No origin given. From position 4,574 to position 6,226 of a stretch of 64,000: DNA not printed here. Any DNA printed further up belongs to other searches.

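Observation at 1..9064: Operon of five consecutive P-loop NTPases (three AAA+-like paralogues and two STAND modules) with no visible effector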

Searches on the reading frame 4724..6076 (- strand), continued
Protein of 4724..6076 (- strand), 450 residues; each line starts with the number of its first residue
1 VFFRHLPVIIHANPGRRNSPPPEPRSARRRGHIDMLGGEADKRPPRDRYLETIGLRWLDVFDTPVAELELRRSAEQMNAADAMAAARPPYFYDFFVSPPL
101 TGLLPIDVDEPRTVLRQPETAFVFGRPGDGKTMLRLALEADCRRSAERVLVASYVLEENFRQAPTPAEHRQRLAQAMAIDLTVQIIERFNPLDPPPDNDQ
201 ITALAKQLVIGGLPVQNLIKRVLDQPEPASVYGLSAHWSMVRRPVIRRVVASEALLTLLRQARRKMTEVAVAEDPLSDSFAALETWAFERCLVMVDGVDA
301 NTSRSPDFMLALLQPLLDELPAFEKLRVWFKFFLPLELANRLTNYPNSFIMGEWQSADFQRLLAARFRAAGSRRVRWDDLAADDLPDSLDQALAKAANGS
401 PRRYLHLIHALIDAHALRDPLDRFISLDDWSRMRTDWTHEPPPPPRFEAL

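Call 66: find_encoding_contigs(protein=P0075, flank=10000, max_places=2)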
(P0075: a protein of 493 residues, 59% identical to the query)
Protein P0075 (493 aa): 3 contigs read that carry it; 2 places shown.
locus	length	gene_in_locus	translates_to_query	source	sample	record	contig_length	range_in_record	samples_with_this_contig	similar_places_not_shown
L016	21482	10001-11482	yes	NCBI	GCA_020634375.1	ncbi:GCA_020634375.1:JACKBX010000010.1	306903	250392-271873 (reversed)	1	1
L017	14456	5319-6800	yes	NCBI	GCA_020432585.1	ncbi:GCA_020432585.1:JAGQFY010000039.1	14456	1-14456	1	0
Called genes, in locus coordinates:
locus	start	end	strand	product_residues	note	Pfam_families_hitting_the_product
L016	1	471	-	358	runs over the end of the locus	PF03447:NAD_binding_3, PF00742:Homoserine_dh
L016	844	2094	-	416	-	PF00266:Aminotran_5, PF01053:Cys_Met_Meta_PP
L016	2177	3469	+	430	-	-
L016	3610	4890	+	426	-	-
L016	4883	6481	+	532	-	PF19960:EAD7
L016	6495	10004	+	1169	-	PF13191:AAA_16 (faint), PF13424:TPR_12 (faint)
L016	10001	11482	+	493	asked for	PF04055:Radical_SAM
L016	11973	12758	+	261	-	PF01145:Band_7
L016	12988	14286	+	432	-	PF13347:MFS_2 (weak), PF07690:MFS_1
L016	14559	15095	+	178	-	PF05239:PRC (weak)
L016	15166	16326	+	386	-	PF02771:Acyl-CoA_dh_N, PF02770:Acyl-CoA_dh_M, PF00441:Acyl-CoA_dh_1, PF08028:Acyl-CoA_dh_2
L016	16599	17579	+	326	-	PF04018:VCA0040-like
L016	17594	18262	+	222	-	PF09335:VTT_dom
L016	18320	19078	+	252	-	PF00702:Hydrolase, PF13419:HAD_2, PF13242:Hydrolase_like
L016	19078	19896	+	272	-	PF02810:SEC-C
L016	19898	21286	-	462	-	-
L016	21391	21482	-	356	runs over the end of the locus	PF00091:Tubulin, PF12327:FtsZ_C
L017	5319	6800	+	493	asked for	PF04055:Radical_SAM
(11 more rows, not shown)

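Call 78: find_related_loci(query=A8, collection=viral_contigs, flank=10000)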
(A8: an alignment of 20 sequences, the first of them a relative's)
Query A8 (490 aa) in viral_contigs; peptide patterns used: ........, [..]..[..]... (x = any residue, [..] = any of these).
73 stretches matched a pattern; 1 encode a relative of the query (tblastn E <= 1e-3); 1 distinct loci.
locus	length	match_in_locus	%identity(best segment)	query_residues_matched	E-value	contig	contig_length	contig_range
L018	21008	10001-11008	24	126-479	2e-26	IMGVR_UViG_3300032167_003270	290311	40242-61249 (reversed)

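Call 80: find_related_loci(query=A8, collection=metagenome_contigs, flank=10000)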
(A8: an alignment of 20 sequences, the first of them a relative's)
Query A8 (490 aa) in metagenome_contigs; peptide patterns used: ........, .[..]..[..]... (x = any residue, [..] = any of these).
498 stretches matched a pattern; 347 encode a relative of the query (tblastn E <= 1e-3); the best 80 are kept; 80 distinct loci.
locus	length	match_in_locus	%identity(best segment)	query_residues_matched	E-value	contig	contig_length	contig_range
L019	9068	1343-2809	62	5-490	0e+0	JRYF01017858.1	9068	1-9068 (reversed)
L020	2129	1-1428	63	4-490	0e+0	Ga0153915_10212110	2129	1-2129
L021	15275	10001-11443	61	6-488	0e+0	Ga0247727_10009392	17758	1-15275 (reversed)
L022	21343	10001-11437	60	16-490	0e+0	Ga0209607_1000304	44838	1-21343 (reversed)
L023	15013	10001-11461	56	3-490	0e+0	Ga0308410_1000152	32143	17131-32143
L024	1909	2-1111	72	121-490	0e+0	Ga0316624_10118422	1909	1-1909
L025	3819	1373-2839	55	1-490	0e+0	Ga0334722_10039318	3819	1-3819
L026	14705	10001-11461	57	3-490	0e+0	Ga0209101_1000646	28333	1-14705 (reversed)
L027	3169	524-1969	56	5-490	0e+0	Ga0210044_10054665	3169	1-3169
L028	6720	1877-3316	55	5-488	0e+0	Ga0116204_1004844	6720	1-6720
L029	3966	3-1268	64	71-490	0e+0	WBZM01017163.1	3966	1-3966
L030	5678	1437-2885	56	5-490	5e-180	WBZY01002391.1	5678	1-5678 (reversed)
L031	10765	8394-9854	56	5-490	4e-174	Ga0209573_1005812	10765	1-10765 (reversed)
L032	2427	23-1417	53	3-490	0e+0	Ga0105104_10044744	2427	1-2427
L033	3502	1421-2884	53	2-490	1e-178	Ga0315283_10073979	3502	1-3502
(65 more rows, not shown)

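Call 98: find_encoding_contigs(protein=P0032, flank=10000, max_places=3)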
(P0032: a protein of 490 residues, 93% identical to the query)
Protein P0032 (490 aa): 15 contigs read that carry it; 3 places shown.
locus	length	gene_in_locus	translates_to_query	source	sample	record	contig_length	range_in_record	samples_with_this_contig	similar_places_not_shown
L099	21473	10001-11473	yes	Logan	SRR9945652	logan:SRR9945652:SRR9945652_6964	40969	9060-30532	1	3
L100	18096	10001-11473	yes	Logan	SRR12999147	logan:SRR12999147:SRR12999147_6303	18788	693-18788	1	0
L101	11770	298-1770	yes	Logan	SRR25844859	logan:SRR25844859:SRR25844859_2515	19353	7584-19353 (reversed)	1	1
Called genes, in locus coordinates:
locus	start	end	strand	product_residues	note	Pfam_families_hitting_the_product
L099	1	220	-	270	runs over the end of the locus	PF02517:Rce1-like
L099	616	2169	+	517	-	-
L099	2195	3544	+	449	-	-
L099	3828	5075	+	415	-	-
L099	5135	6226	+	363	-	PF13191:AAA_16 (weak), PF20703:nSTAND1 (faint)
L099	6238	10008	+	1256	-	-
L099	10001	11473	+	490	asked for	PF04055:Radical_SAM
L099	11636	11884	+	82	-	-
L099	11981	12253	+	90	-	-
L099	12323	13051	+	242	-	-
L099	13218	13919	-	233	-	PF13398:Peptidase_M50B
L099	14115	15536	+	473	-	PF00989:PAS (weak), PF08448:PAS_4, PF13188:PAS_8 (faint), PF13426:PAS_9, PF08447:PAS_3, PF07730:HisKA_3, PF13581:HATPase_c_2 (weak), PF02518:HATPase_c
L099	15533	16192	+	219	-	PF00072:Response_reg, PF00196:GerE, PF08281:Sigma70_r4_2 (weak), PF13384:HTH_23 (faint)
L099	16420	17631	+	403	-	PF06792:UPF0261, PF23189:UPF0261_C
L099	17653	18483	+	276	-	PF09370:PEP_hydrolase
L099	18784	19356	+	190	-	PF00440:TetR_N, PF13305:TetR_C_33 (weak)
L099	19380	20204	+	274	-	PF11716:MDMPI_N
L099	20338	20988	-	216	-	PF00072:Response_reg, PF08281:Sigma70_r4_2 (weak), PF00196:GerE, PF04545:Sigma70_r4 (weak)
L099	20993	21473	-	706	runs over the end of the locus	PF07730:HisKA_3, PF02518:HATPase_c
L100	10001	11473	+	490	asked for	PF04055:Radical_SAM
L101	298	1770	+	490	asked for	PF04055:Radical_SAM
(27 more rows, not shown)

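Call 100: search_protein_representatives(alignment_id=A1)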
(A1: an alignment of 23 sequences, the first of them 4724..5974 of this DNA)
Query: 23 sequences, 427 profile positions. Proteins with E-value up to 0.001 (for the whole library): 1899; up to 1e-10: 1196; up to 1e-30: 170. The best 150 are listed.
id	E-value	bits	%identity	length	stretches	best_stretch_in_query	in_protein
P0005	5.3e-160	549.2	-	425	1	11-426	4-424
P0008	1.8e-156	537.5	-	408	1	9-421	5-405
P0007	4.8e-153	526.3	-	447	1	10-424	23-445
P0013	8.5e-152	522.1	-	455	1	14-425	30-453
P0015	1.7e-151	521.1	-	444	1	12-425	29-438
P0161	2.6e-151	520.5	-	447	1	14-423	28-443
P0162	5.1e-147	506.4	-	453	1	14-422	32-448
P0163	8.3e-147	505.7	-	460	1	15-417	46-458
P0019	1.8e-146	504.6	-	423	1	10-424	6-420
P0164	1.4e-145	501.7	-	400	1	17-421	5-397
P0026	1.9e-144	497.9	-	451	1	11-419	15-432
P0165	1.3e-143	495.1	-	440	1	15-419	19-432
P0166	1.0e-138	479.1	-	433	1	9-416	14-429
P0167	3.0e-136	470.9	-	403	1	37-422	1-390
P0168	3.2e-135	467.5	-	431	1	16-418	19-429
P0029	1.2e-131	455.8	-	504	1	9-412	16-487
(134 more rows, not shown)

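Call 107: search_dna_similar(query=P0032, collection=plasmids, mode=protein, max_evalue=1e-20, max_rows=8)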
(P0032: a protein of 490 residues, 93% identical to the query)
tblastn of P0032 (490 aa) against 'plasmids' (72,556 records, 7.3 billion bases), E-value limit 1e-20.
Records with a match: 2; places in all: 2; records where one place covers at least 80% of the query: 0.
Best place of each record, by identity: <60% 2.
By first word of the organism name: Bradyrhizobium 2.
By predicted mobility (MOB-suite, as given by PLSDB): conjugative 2.
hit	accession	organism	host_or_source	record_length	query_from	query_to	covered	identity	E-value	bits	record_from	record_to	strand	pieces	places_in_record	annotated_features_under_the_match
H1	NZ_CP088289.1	Bradyrhizobium septentrionale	Glycine max cv. AC Glengarry,Cell ...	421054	142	451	63%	27.9%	9e-23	109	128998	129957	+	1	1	radical SAM protein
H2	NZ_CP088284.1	Bradyrhizobium septentrionale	Glycine max cv. AC Glengarry,Cell ...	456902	142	451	63%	27.9%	9e-23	109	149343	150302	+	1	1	radical SAM protein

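Call 108: search_dna_similar(query=window:4724-5974:-, collection=plasmids, mode=protein, max_evalue=0.00001, max_rows=8)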
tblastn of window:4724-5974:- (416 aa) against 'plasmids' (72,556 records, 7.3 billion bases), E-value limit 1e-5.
No match.

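Call 110: search_protein_families(library=pfam, alignment_id=A4, max_evalue=0.01)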
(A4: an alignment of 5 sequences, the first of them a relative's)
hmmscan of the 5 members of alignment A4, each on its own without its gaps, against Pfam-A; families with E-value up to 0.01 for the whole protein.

A. member 1, L003:12411-16178:+ (1255 aa): 1 family
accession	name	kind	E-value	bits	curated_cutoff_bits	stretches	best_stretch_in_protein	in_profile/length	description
PF13424.12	TPR_12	-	7.5e-06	26.5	30.1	0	803-860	6-65/77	Tetratricopeptide repeat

B. families by the number of members that match (of 5 scanned): 14 families
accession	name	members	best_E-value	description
PF13424.12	TPR_12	4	3.3e-11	Tetratricopeptide repeat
PF13374.12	TPR_10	3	9.7e-09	Tetratricopeptide repeat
PF13191.12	AAA_16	3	6e-06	AAA ATPase domain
PF07719.23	TPR_2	2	9.6e-06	Tetratricopeptide repeat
PF00515.34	TPR_1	2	2.3e-05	Tetratricopeptide repeat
PF13181.12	TPR_8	1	4.4e-07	Tetratricopeptide repeat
PF13401.12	AAA_22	1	3.8e-05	AAA domain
PF05729.18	NACHT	1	0.00017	NACHT domain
PF13176.12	TPR_7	1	0.00046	Tetratricopeptide repeat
PF01637.24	ATPase_2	1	0.004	ATPase domain predominantly from Archaea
PF11817.14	Foie-gras_1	1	0.0049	Foie gras liver health family 1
PF14559.12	TPR_19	1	0.0055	Tetratricopeptide repeat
PF25058.1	ARM_TT21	1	0.0067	Tetratricopeptide repeat protein 21 ARM repeat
PF01535.26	PPR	1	0.0082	PPR repeat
